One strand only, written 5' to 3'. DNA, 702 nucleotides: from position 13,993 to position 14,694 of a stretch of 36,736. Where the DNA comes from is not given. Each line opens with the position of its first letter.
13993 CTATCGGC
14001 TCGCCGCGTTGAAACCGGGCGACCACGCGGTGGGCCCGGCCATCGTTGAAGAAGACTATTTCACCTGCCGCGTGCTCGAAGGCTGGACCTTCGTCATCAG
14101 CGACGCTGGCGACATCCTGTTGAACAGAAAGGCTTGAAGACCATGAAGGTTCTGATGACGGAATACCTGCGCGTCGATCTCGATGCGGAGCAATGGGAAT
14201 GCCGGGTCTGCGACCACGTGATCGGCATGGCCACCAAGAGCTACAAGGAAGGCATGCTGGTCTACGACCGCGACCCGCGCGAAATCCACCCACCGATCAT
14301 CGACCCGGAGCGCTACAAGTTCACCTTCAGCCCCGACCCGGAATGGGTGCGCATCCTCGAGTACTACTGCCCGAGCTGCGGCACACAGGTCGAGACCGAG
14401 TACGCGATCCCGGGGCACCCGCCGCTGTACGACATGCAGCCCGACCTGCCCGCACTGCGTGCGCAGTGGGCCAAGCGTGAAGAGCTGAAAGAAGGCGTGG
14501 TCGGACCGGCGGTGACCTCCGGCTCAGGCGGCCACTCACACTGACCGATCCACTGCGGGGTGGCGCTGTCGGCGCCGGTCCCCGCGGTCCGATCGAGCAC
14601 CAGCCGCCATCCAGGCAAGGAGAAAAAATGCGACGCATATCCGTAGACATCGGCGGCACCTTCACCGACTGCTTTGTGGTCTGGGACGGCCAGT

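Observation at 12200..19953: Five-gene acetophenone-carboxylase-like operon (HyuA, gamma, HyuA, HyuB, 290-aa protein) with unknown substrate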

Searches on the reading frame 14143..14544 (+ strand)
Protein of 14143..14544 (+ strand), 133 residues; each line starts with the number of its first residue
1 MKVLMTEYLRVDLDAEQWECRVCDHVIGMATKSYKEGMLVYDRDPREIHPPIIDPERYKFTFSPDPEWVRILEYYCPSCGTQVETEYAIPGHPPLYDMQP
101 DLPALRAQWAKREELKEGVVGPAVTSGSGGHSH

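Call 9: search_protein_families(library=pfam, proteins=[window:14143-14544:+], max_evalue=0.01)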
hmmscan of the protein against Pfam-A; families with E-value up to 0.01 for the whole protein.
window:14143-14544:+ (133 aa): 4 families
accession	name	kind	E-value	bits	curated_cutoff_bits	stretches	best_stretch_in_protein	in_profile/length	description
PF08882.16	Acetone_carb_G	-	4.7e-38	130.3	21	1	5-110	3-113/113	Acetone carboxylase gamma subunit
PF22747.2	Zn_ribbon_DUF2089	-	0.0028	18.2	27.6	1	70-89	9-28/32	DUF2089 zinc ribbon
PF10058.14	Zn_ribbon_10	-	0.0058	16.8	24.2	0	69-82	41-53/54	ER junction formation factor lunapark, zinc ribbon finger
PF17283.8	Zn_ribbon_SprT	-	0.0098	16.4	28.1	0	73-83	4-14/38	SprT-like zinc ribbon domain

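Call 10: search_protein_families(library=ncbifam, proteins=[window:14143-14544:+], max_evalue=0.01)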
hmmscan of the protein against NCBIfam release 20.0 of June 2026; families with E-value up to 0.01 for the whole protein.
window:14143-14544:+ (133 aa): 1 family
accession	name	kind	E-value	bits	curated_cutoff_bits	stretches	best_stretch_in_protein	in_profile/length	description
NF042974.2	AcphenoCarb_ApcB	equivalog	3.3e-36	124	250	1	3-112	5-111/128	acetophenone carboxylase subunit beta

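Call 16: search_solved_structures(query=window:14143-14544:+, max_evalue=0.01, show_alignments=3)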
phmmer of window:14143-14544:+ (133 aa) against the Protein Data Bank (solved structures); distinct sequences matched with E-value up to 0.01: 3.
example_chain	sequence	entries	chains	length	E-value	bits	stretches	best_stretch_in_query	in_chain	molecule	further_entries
5l9w_C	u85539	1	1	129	4.8e-31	110.8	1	3-111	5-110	Acetophenone carboxylase beta subunit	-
5svb_C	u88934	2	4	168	1.4e-08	37.9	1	55-110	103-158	Acetone carboxylase gamma subunit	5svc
5m45_C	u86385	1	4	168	1.7e-08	37.7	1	55-110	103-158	Acetone carboxylase gamma subunit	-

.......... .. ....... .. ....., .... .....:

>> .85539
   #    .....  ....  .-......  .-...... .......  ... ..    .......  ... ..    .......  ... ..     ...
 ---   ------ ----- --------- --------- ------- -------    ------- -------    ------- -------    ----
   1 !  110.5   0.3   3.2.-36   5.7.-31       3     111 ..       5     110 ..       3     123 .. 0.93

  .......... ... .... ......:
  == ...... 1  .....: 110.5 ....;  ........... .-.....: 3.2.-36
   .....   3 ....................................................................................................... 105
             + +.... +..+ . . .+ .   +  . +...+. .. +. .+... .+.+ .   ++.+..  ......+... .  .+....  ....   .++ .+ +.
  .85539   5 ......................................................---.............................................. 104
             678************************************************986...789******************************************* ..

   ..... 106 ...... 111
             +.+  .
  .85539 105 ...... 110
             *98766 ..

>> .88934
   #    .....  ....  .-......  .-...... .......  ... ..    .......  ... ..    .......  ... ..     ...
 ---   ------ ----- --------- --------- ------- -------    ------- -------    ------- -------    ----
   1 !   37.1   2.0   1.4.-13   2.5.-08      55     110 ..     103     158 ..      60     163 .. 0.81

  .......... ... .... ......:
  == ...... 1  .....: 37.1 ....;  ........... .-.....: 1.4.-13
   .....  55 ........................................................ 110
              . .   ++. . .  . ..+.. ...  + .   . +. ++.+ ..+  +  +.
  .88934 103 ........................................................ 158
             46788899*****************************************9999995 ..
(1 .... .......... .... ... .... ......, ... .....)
